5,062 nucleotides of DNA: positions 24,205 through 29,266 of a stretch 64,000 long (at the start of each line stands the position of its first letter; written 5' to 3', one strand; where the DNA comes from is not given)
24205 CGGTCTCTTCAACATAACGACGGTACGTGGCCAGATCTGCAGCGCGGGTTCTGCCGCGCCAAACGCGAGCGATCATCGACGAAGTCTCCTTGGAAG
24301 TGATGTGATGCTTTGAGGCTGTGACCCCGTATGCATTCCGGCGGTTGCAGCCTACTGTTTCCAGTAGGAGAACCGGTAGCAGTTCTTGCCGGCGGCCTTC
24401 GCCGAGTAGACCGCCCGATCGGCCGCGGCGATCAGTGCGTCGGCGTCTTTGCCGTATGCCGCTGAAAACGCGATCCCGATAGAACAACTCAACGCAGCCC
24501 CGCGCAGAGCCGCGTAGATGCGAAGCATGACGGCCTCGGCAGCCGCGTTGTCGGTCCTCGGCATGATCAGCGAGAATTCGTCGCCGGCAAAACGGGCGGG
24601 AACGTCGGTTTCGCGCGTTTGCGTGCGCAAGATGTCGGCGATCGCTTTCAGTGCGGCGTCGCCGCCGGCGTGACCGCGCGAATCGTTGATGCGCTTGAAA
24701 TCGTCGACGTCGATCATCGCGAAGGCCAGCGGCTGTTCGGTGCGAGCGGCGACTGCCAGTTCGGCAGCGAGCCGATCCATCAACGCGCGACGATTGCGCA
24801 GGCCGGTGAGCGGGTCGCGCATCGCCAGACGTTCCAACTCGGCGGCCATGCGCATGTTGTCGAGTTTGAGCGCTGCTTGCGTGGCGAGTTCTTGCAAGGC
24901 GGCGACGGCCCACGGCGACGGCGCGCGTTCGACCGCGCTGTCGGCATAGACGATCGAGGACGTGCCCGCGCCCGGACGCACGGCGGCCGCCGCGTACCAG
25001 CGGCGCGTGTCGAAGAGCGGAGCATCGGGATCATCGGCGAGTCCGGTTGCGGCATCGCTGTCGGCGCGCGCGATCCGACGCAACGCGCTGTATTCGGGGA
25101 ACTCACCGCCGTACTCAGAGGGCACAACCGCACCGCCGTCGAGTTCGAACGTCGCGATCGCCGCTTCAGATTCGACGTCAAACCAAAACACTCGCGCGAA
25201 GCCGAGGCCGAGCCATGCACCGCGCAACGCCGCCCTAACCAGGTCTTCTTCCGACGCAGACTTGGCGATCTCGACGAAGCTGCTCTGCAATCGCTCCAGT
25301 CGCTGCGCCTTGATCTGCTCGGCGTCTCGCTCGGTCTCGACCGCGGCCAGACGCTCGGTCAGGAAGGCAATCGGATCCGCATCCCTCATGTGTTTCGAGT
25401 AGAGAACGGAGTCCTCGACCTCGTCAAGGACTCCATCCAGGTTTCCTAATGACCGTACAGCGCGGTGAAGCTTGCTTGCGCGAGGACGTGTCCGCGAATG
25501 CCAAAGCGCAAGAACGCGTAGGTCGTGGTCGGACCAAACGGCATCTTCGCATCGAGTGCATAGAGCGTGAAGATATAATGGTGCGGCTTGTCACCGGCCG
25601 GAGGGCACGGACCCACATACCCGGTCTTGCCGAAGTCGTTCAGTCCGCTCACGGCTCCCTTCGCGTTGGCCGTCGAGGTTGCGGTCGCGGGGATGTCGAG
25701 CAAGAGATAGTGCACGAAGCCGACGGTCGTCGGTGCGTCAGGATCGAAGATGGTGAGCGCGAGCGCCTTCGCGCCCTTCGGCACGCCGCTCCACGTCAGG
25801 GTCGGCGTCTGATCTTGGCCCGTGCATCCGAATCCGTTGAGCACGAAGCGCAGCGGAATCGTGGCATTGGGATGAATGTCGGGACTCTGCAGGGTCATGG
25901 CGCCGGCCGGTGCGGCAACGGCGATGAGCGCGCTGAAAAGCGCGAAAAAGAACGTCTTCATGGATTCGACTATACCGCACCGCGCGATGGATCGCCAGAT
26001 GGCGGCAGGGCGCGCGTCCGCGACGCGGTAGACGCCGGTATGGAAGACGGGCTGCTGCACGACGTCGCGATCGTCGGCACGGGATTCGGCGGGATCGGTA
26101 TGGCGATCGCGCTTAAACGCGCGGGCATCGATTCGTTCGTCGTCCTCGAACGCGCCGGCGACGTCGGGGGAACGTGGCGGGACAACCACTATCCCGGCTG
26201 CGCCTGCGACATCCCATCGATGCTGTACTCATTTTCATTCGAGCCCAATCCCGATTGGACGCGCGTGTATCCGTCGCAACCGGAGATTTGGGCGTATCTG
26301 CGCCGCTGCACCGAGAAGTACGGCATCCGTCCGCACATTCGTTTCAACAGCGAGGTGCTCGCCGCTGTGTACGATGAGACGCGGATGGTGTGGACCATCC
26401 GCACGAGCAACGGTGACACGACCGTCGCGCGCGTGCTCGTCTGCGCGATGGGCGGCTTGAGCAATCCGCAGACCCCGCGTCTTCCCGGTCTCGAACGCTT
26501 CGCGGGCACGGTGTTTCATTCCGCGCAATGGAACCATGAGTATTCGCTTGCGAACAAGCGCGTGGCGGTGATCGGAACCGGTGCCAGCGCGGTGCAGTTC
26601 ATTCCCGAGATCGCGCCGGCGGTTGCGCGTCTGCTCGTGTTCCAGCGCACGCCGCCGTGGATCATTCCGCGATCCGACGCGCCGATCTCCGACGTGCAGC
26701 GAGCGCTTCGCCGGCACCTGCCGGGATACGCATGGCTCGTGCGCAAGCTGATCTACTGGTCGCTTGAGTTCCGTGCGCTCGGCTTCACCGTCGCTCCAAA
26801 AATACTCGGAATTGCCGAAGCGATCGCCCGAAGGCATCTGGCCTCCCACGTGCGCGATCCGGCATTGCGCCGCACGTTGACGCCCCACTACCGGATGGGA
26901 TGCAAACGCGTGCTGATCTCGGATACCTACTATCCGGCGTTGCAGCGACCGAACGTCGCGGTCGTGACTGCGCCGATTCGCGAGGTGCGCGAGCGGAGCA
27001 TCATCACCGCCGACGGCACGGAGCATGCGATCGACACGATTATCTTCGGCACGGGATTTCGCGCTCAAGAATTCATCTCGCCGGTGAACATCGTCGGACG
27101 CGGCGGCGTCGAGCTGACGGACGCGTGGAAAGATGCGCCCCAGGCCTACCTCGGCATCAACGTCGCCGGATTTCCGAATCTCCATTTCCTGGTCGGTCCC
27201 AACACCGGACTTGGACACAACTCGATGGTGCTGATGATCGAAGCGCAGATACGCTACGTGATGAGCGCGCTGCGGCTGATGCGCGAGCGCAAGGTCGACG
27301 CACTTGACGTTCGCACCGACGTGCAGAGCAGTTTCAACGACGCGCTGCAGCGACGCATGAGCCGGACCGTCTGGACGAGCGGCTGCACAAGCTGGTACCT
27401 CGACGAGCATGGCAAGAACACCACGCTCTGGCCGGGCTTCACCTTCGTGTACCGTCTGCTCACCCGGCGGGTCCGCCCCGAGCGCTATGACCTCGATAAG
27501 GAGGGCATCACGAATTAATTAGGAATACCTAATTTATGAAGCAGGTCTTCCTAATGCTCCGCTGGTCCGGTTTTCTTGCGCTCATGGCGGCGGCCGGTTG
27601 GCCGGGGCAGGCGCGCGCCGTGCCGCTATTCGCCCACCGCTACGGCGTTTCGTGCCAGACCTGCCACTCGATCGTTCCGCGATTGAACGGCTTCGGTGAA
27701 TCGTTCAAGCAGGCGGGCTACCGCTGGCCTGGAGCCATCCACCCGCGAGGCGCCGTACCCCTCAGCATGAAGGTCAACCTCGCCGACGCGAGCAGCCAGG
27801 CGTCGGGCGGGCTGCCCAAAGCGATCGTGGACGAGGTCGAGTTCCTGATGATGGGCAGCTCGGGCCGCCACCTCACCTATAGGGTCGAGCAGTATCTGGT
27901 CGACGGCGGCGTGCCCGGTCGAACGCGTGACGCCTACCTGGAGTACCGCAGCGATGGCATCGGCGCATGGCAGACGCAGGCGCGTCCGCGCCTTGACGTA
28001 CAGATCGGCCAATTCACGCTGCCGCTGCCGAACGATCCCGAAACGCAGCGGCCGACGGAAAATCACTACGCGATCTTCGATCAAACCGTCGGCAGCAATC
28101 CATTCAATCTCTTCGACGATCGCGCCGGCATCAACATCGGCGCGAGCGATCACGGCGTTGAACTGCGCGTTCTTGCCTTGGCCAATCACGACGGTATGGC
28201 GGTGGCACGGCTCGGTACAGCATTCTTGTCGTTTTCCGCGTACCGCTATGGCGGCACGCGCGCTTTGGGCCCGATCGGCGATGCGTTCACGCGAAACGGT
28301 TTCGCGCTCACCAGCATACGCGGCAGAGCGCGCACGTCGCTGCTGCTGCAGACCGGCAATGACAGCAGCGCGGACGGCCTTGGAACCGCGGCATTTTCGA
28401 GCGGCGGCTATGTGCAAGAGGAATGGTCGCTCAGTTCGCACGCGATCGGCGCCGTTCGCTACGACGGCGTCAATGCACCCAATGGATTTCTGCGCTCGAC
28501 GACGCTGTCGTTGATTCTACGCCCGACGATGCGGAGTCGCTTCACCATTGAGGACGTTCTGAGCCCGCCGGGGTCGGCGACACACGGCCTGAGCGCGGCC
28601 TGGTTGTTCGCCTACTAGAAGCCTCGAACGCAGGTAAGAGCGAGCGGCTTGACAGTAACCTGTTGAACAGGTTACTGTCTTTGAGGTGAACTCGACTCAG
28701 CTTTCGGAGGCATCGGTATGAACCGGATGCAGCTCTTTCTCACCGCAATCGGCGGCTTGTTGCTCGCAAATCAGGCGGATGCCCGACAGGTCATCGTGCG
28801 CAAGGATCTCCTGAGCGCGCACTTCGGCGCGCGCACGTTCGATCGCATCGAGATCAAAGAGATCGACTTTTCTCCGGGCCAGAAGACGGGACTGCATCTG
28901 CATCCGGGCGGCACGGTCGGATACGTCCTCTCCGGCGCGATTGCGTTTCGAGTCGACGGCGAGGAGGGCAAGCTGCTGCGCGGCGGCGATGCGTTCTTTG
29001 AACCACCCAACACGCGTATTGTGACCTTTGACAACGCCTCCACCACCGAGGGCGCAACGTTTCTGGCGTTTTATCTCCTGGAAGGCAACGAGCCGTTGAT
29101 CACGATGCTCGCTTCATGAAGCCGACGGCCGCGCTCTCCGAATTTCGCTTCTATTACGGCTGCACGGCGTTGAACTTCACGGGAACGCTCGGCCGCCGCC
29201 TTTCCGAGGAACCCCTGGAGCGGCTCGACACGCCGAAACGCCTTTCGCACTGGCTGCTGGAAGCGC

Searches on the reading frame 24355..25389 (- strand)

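Call 50: search_protein_families(library=pfam, proteins=[window:24355-25389:-], max_evalue=0.001)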
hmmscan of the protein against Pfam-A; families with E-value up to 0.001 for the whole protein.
window:24355-25389:- (345 aa): 1 family
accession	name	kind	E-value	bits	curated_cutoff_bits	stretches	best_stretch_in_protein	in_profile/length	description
PF00990.26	GGDEF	-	2e-38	132.1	23.8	1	189-336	1-160/161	Diguanylate cyclase, GGDEF domain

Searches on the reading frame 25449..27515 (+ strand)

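Call 31: search_protein_families(library=pfam, proteins=[window:25449-27515:+], max_evalue=0.001)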
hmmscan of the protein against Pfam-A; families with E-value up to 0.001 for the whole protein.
window:25449-27515:+ (689 aa): 6 families
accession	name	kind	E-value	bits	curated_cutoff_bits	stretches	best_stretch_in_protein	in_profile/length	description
PF00743.25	FMO-like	-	7.9e-20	71.2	22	1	205-538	3-331/532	Flavin-binding monooxygenase-like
PF13738.12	Pyr_redox_3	-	6.2e-19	68.8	30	1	208-408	2-203/305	Pyridine nucleotide-disulphide oxidoreductase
PF07992.20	Pyr_redox_2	-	5.7e-13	49.4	26.1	1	204-416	1-188/291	Pyridine nucleotide-disulphide oxidoreductase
PF13450.12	NAD_binding_8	-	7.7e-10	39.3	21.9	1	208-274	1-65/68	NAD(P)-binding Rossmann-like domain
PF13434.12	Lys_Orn_oxgnase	-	5.7e-08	32.7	21.3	1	273-385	90-204/339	L-lysine 6-monooxygenase/L-ornithine 5-monooxygenase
PF01266.30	DAO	-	1.5e-05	25.2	27.9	0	205-243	1-39/353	FAD dependent oxidoreductase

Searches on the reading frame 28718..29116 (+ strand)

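Call 30: search_protein_families(library=pfam, proteins=[window:28718-29116:+], max_evalue=0.001)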
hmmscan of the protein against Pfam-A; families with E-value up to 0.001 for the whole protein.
window:28718-29116:+ (133 aa): 1 family
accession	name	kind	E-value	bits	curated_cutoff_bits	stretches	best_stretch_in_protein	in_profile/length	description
PF07883.17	Cupin_2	-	2.6e-10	40.3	27.2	1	49-110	3-62/70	Cupin domain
